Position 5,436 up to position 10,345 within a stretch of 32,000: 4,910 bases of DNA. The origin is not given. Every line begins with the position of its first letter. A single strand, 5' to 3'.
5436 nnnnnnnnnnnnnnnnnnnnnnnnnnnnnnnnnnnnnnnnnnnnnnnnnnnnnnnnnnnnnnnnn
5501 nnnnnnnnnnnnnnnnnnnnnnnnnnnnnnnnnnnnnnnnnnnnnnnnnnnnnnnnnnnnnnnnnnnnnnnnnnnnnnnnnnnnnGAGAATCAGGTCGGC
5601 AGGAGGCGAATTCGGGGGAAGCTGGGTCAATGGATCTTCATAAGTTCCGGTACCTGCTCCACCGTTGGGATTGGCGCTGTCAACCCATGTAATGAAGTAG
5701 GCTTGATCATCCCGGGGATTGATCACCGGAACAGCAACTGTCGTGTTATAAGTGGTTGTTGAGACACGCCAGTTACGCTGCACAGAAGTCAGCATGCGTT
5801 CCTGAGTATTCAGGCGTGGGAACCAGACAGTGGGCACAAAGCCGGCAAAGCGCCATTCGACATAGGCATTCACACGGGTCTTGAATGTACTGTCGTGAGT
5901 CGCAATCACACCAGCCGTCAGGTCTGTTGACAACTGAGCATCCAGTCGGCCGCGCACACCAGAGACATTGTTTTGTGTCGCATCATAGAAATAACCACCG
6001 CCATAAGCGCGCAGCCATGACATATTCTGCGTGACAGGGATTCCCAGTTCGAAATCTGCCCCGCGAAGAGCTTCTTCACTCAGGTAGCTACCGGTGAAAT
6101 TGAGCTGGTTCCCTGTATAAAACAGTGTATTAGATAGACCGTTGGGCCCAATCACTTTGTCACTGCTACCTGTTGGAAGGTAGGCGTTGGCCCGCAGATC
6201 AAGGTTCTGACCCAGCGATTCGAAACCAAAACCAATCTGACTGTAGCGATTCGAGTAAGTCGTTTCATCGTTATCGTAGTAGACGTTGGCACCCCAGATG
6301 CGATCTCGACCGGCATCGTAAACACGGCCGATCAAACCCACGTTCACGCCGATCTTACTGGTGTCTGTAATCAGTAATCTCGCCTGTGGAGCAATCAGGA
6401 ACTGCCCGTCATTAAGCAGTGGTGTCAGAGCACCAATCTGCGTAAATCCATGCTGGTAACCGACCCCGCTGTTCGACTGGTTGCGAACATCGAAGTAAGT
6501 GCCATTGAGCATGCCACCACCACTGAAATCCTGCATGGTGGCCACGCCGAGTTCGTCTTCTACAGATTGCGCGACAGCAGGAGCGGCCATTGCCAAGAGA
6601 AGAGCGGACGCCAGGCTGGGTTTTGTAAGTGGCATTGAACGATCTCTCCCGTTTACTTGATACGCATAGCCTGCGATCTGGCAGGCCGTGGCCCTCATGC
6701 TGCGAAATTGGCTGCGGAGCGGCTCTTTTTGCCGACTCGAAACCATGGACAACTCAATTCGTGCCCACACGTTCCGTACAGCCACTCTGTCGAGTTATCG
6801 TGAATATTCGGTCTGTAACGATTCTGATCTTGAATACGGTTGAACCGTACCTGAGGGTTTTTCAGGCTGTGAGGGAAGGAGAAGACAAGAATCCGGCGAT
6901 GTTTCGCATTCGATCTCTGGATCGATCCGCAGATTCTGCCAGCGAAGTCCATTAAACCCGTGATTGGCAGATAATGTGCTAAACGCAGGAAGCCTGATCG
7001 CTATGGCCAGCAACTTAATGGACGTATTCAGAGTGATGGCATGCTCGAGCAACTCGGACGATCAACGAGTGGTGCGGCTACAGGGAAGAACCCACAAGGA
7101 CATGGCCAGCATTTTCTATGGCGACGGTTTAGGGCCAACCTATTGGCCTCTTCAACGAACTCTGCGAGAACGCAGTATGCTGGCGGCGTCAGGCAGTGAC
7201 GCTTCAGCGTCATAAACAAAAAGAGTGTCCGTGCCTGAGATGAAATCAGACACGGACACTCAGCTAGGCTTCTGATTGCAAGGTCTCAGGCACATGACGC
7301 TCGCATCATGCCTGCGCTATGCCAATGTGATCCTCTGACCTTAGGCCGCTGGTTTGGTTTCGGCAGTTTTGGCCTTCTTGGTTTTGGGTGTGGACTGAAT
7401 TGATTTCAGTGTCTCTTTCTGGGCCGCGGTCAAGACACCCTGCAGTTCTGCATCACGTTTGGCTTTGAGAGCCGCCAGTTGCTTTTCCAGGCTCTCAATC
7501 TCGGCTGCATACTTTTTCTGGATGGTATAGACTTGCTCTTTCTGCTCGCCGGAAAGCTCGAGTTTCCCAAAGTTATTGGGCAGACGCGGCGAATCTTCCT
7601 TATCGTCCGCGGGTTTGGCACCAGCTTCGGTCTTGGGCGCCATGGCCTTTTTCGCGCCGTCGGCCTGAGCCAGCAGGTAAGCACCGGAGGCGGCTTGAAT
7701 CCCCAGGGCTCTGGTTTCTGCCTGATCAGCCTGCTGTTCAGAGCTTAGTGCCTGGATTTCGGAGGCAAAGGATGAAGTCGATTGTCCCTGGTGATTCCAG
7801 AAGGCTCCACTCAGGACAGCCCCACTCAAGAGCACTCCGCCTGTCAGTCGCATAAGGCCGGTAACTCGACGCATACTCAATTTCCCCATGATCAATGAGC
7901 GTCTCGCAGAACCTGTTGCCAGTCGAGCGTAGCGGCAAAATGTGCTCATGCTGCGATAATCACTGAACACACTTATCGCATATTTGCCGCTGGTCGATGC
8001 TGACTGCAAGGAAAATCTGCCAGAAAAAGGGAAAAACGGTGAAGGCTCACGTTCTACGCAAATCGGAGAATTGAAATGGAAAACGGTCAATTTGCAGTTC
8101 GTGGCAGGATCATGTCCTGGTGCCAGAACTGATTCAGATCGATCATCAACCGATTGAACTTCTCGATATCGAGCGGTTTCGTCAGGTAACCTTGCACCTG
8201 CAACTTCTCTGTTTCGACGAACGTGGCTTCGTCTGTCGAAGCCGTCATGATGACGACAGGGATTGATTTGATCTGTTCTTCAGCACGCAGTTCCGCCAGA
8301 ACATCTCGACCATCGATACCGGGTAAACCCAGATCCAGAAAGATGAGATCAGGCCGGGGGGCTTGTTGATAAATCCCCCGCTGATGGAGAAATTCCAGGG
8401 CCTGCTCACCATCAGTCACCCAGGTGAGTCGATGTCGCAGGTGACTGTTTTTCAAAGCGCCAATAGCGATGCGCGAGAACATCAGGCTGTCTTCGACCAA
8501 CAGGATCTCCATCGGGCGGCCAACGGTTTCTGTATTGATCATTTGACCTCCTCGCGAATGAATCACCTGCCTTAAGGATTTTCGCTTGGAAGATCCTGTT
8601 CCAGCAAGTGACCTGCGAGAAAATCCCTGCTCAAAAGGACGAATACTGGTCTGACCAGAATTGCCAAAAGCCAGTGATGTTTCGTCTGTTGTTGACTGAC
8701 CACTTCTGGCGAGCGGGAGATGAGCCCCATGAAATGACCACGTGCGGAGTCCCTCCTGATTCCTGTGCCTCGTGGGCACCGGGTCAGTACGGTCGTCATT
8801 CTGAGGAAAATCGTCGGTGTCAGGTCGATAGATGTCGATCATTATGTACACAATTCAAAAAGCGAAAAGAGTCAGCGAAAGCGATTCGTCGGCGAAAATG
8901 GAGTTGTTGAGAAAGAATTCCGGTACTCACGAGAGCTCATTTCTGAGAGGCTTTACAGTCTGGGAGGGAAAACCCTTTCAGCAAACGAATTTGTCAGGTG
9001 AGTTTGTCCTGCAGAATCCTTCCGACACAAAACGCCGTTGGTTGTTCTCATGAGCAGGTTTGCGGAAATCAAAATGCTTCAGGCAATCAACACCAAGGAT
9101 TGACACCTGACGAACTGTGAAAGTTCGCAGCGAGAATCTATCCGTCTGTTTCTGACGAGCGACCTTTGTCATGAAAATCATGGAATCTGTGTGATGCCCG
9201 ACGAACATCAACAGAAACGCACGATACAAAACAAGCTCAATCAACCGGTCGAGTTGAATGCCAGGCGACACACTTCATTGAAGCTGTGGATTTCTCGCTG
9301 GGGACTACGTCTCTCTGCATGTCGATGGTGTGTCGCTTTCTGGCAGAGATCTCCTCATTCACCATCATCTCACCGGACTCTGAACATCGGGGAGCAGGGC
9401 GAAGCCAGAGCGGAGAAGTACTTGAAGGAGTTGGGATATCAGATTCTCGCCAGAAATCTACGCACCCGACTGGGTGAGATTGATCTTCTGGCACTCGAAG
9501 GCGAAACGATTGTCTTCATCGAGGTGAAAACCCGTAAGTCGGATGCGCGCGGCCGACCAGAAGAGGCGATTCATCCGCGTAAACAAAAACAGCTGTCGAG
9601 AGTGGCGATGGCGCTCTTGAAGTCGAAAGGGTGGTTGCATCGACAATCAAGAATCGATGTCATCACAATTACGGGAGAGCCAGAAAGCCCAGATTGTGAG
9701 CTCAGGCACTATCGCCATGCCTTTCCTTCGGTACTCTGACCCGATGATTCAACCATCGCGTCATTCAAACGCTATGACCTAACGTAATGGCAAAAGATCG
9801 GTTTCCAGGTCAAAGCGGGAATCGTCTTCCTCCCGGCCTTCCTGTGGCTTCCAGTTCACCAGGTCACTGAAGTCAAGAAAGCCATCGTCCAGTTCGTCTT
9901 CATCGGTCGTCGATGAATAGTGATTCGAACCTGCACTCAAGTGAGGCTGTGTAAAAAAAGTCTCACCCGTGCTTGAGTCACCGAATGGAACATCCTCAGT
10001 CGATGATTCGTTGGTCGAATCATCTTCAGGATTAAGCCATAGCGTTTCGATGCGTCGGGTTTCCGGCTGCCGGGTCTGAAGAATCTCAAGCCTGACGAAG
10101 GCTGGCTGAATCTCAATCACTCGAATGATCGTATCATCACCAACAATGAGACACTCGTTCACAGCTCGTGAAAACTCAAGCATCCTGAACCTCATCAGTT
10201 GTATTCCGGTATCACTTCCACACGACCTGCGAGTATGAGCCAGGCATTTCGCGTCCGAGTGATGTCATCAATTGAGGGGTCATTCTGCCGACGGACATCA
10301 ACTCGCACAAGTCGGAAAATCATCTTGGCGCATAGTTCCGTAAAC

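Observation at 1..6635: Giant inverse-autotransporter-like protein whose passenger is a parallel beta-helix rather than Ig-like domains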

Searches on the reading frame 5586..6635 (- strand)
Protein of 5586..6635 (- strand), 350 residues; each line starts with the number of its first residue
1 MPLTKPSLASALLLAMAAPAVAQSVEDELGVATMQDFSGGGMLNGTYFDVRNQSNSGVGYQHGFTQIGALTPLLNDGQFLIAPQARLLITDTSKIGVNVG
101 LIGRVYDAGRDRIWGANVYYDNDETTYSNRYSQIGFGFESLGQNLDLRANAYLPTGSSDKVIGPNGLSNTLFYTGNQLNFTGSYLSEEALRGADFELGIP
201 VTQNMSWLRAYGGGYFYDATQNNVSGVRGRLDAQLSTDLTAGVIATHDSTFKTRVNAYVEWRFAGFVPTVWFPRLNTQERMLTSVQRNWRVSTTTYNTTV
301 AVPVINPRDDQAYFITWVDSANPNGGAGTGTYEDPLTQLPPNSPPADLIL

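Call 69: search_protein_families(library=pfam, proteins=[P0034, P0010, P0048], max_evalue=0.001)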
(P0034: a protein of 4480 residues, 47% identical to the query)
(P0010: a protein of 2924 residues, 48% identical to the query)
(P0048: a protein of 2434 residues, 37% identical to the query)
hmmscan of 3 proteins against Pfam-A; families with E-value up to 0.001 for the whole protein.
P0034 (4480 aa): 2 families
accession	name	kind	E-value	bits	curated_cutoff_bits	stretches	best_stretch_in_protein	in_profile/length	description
PF06119.19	NIDO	-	4.1e-22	79.5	25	1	3360-3501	1-157/186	Nidogen-like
PF13229.12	Beta_helix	-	9.8e-09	35.5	25.9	2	4050-4219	6-147/158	Right handed beta helix region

P0010 (2924 aa): 2 families
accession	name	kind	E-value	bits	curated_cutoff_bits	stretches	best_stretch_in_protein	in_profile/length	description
PF06119.19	NIDO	-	9.8e-19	68.5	25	1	1849-2025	1-182/186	Nidogen-like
PF13229.12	Beta_helix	-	3.8e-09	36.8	25.9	2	2411-2578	10-149/158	Right handed beta helix region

P0048 (2434 aa): 1 family
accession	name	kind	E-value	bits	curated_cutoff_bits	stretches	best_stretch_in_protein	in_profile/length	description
PF13229.12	Beta_helix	-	1.5e-08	34.8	25.9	3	2031-2242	2-158/158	Right handed beta helix region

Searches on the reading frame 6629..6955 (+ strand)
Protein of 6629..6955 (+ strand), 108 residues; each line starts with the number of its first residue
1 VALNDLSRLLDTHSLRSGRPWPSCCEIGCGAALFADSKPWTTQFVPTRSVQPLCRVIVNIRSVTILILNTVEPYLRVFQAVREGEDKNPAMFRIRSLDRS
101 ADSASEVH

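Call 60: search_protein_families(library=pfam, proteins=[window:6629-6955:+], max_evalue=0.01)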
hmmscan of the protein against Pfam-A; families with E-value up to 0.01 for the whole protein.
window:6629-6955:+ (108 aa): 0 families

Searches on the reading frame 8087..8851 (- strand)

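Call 10: search_protein_families(library=pfam, proteins=[window:8087-8851:-], max_evalue=0.01)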
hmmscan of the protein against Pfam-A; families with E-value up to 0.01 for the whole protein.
window:8087-8851:- (254 aa): 1 family
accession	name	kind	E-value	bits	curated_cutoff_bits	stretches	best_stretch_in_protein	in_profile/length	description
PF00072.30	Response_reg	-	1e-18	67.9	30.2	1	116-232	1-106/111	Response regulator receiver domain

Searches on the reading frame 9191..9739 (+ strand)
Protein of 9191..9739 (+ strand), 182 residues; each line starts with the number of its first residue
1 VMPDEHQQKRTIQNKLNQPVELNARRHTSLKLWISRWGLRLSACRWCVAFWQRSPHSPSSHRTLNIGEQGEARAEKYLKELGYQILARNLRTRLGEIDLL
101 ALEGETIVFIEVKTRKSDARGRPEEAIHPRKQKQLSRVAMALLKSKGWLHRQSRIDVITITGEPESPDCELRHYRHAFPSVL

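Call 60: search_protein_families(library=pfam, proteins=[window:9191-9739:+], max_evalue=0.01)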
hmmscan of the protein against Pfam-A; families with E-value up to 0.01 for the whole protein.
window:9191-9739:+ (182 aa): 4 families
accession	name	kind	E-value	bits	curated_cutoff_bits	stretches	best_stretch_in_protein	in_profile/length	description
PF02021.23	UPF0102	-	3.4e-26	91.8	23.6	1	70-160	1-80/80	Uncharacterised protein family UPF0102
PF08378.17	NERD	-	2e-08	35.1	22.1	1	67-137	2-86/111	Nuclease-related domain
PF03008.20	DUF234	-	0.002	18.9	22.5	0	95-117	68-92/100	Archaea bacterial proteins of unknown function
PF01939.22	NucS_C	-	0.004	17.6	24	1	78-119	15-57/124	Endonuclease NucS C-terminal domain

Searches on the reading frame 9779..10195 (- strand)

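Call 10: search_protein_families(library=pfam, proteins=[window:9779-10195:-], max_evalue=0.01)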
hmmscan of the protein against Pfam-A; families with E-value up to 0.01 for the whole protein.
window:9779-10195:- (138 aa): 1 family
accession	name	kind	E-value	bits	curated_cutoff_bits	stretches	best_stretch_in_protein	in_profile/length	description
PF02599.21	CsrA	-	0.00075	19.9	27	1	5-38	1-34/53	Global regulator protein family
